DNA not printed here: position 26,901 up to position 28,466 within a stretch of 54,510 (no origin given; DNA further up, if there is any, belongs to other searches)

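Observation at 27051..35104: Ten-gene coupled operon on a mobile island: candidate pathway for a phosphoramidate or PAPS-like activated-group donor, built from an unusual part set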

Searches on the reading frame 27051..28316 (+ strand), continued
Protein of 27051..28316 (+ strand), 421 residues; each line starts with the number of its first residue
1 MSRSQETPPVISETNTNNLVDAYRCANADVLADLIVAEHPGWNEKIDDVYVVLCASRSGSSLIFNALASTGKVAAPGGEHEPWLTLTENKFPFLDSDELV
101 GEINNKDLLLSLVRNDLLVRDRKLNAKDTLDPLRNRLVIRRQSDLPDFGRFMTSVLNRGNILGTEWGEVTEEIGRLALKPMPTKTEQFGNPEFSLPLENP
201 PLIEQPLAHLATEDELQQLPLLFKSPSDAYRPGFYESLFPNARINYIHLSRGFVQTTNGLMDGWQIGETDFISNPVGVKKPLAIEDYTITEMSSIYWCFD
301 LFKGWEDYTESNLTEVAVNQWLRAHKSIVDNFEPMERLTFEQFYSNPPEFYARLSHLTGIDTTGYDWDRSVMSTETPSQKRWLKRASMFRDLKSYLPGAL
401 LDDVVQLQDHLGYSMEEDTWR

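Call 99: search_protein_families(library=pfam, proteins=[L109:7423-7926:+, L109:10114-11022:+, L109:11015-11851:+, L109:11832-12704:+, L109:6821-7414:+, L109:6291-6779:+, L116:3158-4537:+, L116:4556-6529:+, L110:10106-10840:+, L118:6884-7945:+], max_evalue=0.01)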
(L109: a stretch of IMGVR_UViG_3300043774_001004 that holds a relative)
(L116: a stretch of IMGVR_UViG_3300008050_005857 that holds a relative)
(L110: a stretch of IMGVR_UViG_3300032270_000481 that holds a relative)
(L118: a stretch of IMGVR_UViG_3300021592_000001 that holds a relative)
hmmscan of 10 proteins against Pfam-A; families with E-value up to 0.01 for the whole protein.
L109:7423-7926:+ (167 aa): 3 families
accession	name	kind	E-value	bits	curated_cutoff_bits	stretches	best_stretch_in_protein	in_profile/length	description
PF13671.12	AAA_33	-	0.0013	19.5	27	1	3-119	2-117/143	AAA domain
PF13401.12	AAA_22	-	0.006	17.3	27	0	2-43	7-42/130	AAA domain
PF13238.12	AAA_18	-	0.0072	17.2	29.4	0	4-123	2-114/128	AAA domain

L109:10114-11022:+ (302 aa): 0 families

L109:11015-11851:+ (278 aa): 2 families
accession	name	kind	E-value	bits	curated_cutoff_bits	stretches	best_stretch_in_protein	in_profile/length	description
PF01636.29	APH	-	2.9e-09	37.5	23.2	1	121-213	137-230/239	Phosphotransferase enzyme family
PF00069.31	Pkinase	-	0.00014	21.8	31.7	1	155-197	120-163/263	Protein kinase domain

L109:11832-12704:+ (290 aa): 1 family
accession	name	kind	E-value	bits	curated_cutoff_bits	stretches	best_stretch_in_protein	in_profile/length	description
PF00303.24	Thymidylat_synt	-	6.8e-15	55.4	24.3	1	58-235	48-223/266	Thymidylate synthase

L109:6821-7414:+ (197 aa): 0 families

L109:6291-6779:+ (162 aa): 2 families
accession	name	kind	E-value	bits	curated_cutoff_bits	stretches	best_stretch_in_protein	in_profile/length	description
PF00625.27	Guanylate_kin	-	3.2e-21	76.3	25.2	1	2-162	2-168/182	Guanylate kinase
PF13238.12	AAA_18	-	5.4e-06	27.3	29.4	1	5-141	1-123/128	AAA domain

L116:3158-4537:+ (459 aa): 6 families
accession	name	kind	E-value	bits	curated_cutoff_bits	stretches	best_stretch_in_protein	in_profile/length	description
PF03796.21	DnaB_C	-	4e-17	62.9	27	1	173-402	2-240/255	DnaB-like helicase C terminal domain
PF13401.12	AAA_22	-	5.5e-06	27.2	27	1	192-268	6-82/130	AAA domain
PF13481.12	AAA_25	-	1.8e-05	24.9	27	1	182-342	24-186/195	AAA domain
PF01695.23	IstB_IS21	-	0.00028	20.9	24.1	1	195-227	96-128/238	IstB-like ATP binding protein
PF00004.35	AAA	-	0.0037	18.1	21.2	0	196-344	3-108/131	ATPase family associated with various cellular activities (AAA)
PF13191.12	AAA_16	-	0.0086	17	32.6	0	192-251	25-80/167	AAA ATPase domain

L116:4556-6529:+ (657 aa): 3 families
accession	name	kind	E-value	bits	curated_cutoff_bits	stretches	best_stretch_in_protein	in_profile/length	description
PF17975.6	RNR_Alpha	-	5e-43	146.2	26.4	1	8-107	2-101/101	Ribonucleotide reductase alpha domain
PF21995.1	RNR-II_ins_dom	-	4.3e-14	53.1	27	1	167-236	29-103/107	B12-dependent ribonucleotide reductase, insertion domain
PF02867.20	Ribonuc_red_lgC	-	1.6e-08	34.1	23.9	0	470-597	383-518/523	Ribonucleotide reductase, barrel domain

L110:10106-10840:+ (244 aa): 2 families
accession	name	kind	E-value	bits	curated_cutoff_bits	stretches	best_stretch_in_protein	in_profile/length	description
PF22945.2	LEM-3_GIY-YIG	-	1.4e-10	41.8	27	1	3-110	2-107/151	LEM-3-like GIY-YIG domain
PF07460.16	NUMOD3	-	1.4e-05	25.4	20.4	0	116-134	1-19/37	NUMOD3 motif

L118:6884-7945:+ (353 aa): 1 family
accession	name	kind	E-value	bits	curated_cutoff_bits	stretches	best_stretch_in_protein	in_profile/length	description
PF18724.6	ADDT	-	1.5e-15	58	26.2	1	114-248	105-227/232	Amino acid:DNA transferase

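Call 107: search_protein_families(library=phrogs, proteins=[L109:7423-7926:+, L109:10114-11022:+, L109:11015-11851:+, L109:11832-12704:+, L109:6821-7414:+, L109:6291-6779:+, L109:7923-9140:+, L109:9131-10111:+, L118:6884-7945:+, L105:11476-11937:+], max_evalue=0.001)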
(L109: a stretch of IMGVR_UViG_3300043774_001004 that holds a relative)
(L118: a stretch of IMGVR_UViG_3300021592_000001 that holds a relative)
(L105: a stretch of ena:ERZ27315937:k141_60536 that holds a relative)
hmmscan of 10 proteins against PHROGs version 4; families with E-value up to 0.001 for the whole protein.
L109:7423-7926:+ (167 aa): 2 families
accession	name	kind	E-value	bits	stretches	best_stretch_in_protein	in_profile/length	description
phrog_761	-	other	6.7e-07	30.3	1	1-141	20-180/362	thymidylate kinase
phrog_1815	-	other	2.7e-05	25.5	0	79-156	93-166/197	guanylate kinase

L109:10114-11022:+ (302 aa): 4 families
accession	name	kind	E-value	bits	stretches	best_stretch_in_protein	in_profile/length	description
phrog_5131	-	DNA, RNA and nucleotide metabolism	2e-09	38.2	1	10-218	6-222/357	thymidylate synthase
phrog_3676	-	DNA, RNA and nucleotide metabolism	6.4e-08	33.2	1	144-216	162-230/351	thymidylate synthase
phrog_160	-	DNA, RNA and nucleotide metabolism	1.6e-07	31.5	1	108-215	149-255/335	thymidylate synthase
phrog_5682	-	DNA, RNA and nucleotide metabolism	0.00075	19.9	0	79-215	23-153/209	thymidylate synthase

L109:11015-11851:+ (278 aa): 0 families

L109:11832-12704:+ (290 aa): 4 families
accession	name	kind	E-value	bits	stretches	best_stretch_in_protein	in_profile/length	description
phrog_5131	-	DNA, RNA and nucleotide metabolism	6.4e-33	115.5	1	1-239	1-233/357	thymidylate synthase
phrog_160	-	DNA, RNA and nucleotide metabolism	7.4e-31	108.3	1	5-240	28-270/335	thymidylate synthase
phrog_3676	-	DNA, RNA and nucleotide metabolism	8.8e-18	65.6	1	43-227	47-231/351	thymidylate synthase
phrog_5682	-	DNA, RNA and nucleotide metabolism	3e-08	34.2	1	86-235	26-163/209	thymidylate synthase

L109:6821-7414:+ (197 aa): 0 families

L109:6291-6779:+ (162 aa): 1 family
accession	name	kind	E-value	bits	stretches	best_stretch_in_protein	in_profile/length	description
phrog_1815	-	other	4e-37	129.4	1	1-159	2-163/197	guanylate kinase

L109:7923-9140:+ (405 aa): 0 families

L109:9131-10111:+ (326 aa): 0 families

L118:6884-7945:+ (353 aa): 1 family
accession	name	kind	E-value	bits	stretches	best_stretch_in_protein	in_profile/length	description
phrog_6364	-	unknown function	1.2e-18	68.3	1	21-266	11-257/287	-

L105:11476-11937:+ (153 aa): 1 family
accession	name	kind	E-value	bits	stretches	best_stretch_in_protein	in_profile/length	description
phrog_30579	-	unknown function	3.6e-49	167.7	1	4-145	3-147/164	-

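Call 112: search_solved_structures(query=A8, max_evalue=5)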
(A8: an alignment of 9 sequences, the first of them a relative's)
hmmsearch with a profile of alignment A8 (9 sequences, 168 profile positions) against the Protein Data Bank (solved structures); distinct sequences matched with E-value up to 5: 10.
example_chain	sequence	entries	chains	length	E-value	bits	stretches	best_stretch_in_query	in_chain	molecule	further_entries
1rz3_A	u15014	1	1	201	0.045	17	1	2-24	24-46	hypothetical protein RBSTP0775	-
1ex6_A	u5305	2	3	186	0.058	16.7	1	3-62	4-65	GUANYLATE KINASE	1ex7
1gky_A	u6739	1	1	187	0.059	16.6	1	3-62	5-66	GUANYLATE KINASE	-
2axp_A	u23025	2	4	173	0.064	16.5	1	54-158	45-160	hypothetical protein BSU20280 | SPBc2 prophage-derived uncharacterized protein yorR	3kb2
9wd2_A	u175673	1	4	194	0.065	16.5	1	1-40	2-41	Thymidylate kinase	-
1z6g_A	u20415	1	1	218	0.094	16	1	5-39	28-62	guanylate kinase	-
2f1r_A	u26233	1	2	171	0.1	15.9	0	2-21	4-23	molybdopterin-guanine dinucleotide biosynthesis protein B (mobB)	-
4f4j_A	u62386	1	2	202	0.3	14.3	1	3-53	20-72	Guanylate kinase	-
6b8v_A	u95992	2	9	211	0.37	14.1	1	3-117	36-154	Adenylylsulfate kinase | Adenylyl-sulfate kinase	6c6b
3umf_A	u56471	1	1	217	1.2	12.4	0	99-158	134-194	Adenylate kinase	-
